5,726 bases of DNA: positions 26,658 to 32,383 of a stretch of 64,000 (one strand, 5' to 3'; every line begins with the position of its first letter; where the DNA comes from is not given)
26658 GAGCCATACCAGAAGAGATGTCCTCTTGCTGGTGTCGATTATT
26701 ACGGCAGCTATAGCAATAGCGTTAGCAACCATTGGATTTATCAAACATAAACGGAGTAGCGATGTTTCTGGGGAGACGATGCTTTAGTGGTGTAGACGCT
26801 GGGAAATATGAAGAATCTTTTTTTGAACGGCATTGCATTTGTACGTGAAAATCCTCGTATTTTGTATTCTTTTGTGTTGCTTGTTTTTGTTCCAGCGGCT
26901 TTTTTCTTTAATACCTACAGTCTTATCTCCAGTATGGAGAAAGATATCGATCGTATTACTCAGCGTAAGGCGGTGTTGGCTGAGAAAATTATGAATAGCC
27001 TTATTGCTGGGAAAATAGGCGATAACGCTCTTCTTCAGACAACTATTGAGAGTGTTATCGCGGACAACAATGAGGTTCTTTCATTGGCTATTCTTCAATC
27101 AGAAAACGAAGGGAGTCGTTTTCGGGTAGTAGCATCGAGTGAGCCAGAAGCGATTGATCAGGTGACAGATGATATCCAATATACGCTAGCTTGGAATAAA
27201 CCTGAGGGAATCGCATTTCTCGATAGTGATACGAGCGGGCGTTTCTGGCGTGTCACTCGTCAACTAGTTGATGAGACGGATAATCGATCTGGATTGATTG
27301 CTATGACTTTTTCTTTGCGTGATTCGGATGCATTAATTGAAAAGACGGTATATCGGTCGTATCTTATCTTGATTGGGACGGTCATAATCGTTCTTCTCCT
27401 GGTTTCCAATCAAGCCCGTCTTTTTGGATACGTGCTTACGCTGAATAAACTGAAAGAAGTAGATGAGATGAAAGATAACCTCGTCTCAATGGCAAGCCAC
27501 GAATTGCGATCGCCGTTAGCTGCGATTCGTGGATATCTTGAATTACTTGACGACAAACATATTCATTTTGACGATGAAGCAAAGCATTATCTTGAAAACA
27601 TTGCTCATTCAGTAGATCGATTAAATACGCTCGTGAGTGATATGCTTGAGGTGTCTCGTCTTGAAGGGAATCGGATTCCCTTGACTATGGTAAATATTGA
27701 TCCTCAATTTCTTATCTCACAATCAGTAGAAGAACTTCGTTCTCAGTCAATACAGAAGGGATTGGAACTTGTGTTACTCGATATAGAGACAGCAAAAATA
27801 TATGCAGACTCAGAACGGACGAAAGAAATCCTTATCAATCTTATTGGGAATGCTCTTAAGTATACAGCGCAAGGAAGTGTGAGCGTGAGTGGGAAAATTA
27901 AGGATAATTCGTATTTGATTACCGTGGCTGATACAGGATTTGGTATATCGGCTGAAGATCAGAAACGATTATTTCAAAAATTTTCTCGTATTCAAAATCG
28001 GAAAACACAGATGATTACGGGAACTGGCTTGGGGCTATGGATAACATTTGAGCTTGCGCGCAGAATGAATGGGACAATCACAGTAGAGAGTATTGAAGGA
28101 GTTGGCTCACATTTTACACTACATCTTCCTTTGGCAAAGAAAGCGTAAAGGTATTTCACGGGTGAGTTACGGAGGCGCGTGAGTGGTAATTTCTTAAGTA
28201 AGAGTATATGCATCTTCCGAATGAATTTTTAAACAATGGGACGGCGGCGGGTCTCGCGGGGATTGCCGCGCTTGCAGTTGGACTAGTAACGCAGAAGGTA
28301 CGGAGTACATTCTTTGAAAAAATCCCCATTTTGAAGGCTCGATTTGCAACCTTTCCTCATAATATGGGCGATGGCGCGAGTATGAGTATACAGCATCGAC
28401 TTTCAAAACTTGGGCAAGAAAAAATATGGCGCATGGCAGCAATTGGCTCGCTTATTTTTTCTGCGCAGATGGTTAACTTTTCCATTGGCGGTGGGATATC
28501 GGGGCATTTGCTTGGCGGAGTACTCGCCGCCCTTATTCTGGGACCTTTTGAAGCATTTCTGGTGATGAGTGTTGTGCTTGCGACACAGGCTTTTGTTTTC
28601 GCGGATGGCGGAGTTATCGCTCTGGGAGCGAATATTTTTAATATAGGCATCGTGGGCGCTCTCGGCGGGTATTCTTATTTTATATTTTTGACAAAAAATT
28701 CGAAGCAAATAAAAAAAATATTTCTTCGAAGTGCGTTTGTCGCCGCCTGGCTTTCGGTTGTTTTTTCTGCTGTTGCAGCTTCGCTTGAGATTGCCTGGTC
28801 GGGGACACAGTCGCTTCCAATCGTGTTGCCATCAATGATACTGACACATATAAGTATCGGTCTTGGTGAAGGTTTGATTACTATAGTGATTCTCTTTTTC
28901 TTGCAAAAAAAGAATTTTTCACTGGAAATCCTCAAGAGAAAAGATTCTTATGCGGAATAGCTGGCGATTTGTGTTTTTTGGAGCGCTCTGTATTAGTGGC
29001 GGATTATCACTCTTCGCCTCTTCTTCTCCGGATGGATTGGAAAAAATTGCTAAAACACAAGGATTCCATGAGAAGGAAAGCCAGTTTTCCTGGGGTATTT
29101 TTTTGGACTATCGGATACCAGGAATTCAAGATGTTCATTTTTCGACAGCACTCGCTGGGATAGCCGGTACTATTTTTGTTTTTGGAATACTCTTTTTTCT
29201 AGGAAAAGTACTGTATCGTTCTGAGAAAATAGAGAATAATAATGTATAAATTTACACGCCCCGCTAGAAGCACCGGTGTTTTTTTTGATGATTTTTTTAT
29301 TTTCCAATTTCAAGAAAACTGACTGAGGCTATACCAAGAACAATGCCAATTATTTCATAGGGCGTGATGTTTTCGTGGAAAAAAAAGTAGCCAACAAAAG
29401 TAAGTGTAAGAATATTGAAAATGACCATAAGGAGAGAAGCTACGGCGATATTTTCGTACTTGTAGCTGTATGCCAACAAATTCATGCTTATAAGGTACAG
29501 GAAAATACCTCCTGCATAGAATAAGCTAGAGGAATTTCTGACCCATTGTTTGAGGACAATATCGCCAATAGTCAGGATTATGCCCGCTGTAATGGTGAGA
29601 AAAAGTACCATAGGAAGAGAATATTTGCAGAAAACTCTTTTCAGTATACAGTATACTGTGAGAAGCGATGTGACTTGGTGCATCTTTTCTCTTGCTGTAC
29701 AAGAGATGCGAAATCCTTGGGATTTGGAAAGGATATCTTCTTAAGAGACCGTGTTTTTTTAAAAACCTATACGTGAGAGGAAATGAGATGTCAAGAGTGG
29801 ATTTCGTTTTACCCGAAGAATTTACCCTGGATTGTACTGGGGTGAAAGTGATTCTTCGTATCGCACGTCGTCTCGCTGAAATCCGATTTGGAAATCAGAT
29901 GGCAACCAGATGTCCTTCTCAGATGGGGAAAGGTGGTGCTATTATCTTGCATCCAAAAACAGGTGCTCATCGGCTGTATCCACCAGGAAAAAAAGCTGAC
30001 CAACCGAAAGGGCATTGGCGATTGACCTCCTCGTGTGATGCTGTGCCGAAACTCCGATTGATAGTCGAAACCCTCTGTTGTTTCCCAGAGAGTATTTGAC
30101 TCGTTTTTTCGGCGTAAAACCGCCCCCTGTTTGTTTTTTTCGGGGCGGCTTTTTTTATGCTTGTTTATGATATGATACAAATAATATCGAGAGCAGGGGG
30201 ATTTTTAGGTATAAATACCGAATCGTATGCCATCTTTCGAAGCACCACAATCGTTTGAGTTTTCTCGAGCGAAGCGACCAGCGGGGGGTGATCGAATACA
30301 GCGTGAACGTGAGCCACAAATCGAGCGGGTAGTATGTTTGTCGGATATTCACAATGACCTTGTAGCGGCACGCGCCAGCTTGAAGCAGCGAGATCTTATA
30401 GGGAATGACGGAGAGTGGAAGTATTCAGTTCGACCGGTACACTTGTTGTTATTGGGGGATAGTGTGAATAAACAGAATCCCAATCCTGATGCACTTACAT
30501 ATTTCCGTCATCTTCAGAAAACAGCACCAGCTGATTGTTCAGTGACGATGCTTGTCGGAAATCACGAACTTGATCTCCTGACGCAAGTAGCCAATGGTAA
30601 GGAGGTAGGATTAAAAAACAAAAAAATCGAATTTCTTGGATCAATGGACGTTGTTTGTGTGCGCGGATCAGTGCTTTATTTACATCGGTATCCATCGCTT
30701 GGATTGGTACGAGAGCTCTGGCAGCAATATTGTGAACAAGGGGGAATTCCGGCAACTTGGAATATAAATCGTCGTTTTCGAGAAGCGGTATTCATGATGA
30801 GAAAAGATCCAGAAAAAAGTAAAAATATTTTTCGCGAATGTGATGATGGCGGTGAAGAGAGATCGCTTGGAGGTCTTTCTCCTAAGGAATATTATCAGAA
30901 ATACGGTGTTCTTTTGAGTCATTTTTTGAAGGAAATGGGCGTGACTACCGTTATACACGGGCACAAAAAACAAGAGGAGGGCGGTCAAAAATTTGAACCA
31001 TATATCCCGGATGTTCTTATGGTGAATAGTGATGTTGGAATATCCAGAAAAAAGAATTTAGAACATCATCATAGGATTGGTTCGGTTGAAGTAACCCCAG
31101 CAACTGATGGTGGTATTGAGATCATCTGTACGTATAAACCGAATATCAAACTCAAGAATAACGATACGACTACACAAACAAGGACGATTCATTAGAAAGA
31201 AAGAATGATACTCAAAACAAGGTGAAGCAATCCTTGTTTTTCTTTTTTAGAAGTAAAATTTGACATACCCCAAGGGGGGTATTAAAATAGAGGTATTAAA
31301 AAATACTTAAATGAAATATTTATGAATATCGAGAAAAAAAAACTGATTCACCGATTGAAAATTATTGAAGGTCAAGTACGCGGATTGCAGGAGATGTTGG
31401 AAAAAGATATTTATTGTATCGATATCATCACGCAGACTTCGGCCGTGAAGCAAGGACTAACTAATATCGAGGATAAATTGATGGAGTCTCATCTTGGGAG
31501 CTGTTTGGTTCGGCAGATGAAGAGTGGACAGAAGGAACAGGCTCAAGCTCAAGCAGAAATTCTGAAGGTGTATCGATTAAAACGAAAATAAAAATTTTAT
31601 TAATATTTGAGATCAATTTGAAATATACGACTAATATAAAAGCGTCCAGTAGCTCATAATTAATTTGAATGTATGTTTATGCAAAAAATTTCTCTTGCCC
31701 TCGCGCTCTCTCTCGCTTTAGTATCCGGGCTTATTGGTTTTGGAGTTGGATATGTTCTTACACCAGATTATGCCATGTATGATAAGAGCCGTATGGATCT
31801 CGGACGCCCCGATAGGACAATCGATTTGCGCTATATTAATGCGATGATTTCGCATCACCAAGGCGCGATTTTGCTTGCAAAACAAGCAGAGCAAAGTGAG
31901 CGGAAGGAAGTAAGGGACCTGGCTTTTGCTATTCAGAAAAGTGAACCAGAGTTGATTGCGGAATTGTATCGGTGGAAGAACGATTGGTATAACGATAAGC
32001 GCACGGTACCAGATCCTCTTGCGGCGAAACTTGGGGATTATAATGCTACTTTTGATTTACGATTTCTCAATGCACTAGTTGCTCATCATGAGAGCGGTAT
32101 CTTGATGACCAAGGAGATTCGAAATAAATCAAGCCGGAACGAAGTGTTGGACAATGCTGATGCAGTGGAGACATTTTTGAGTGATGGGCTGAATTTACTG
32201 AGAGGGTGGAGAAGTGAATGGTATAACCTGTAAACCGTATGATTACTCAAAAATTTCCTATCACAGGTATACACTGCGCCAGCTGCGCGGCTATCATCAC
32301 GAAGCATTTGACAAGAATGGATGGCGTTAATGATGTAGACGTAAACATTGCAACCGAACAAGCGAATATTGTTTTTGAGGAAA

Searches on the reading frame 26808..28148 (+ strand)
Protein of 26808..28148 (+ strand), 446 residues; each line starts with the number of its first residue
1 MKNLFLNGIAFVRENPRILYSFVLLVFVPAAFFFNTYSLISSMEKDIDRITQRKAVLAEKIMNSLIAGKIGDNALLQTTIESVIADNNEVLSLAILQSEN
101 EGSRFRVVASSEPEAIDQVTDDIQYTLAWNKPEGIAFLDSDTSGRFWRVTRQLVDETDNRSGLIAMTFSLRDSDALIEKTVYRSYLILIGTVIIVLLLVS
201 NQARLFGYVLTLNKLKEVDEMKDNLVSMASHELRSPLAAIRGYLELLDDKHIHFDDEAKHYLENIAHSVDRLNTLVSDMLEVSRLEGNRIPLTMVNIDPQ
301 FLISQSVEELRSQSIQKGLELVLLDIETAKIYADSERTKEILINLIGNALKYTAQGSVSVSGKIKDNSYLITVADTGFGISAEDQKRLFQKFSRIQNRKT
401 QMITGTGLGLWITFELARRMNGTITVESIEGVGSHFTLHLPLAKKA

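Call 71: search_protein_families(library=pfam, proteins=[window:26808-28148:+], max_evalue=0.00001)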
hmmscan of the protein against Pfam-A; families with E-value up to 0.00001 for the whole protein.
window:26808-28148:+ (446 aa): 2 families
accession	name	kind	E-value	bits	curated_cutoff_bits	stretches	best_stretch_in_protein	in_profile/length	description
PF02518.31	HATPase_c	-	1.8e-25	90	26.4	1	334-443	2-110/111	Histidine kinase-, DNA gyrase B-, and HSP90-like ATPase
PF00512.31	HisKA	-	4.6e-20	71.9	26.9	1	222-287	2-65/66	His Kinase A (phospho-acceptor) domain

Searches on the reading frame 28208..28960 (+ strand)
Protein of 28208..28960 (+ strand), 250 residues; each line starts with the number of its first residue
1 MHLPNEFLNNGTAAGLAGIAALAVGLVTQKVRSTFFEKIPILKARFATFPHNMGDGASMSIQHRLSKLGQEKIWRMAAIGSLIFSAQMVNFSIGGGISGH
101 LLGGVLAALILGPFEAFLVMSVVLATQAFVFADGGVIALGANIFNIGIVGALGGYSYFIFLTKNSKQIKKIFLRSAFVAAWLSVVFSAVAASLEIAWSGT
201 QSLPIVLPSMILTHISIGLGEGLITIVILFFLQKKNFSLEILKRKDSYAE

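Call 71: search_protein_families(library=pfam, proteins=[window:28208-28960:+], max_evalue=0.00001)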
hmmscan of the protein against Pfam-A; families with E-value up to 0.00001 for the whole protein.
window:28208-28960:+ (250 aa): 1 family
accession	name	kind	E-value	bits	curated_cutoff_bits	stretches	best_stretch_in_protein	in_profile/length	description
PF01891.21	CbiM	-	4.4e-46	157.8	23.1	1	67-235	32-201/205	Cobalt uptake substrate-specific transmembrane region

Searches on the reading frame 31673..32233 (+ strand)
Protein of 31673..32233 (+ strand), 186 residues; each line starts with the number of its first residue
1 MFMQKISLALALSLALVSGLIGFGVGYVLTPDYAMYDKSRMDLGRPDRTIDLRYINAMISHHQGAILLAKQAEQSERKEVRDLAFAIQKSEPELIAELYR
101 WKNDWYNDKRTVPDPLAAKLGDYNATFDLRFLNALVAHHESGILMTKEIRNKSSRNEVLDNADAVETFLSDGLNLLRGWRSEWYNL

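Call 71: search_protein_families(library=pfam, proteins=[window:31673-32233:+], max_evalue=0.00001)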
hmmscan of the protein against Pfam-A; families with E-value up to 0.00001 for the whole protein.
window:31673-32233:+ (186 aa): 1 family
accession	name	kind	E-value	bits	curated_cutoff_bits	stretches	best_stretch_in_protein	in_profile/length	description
PF03713.19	DUF305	-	5.4e-19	69.2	27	1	51-111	1-62/151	Domain of unknown function (DUF305)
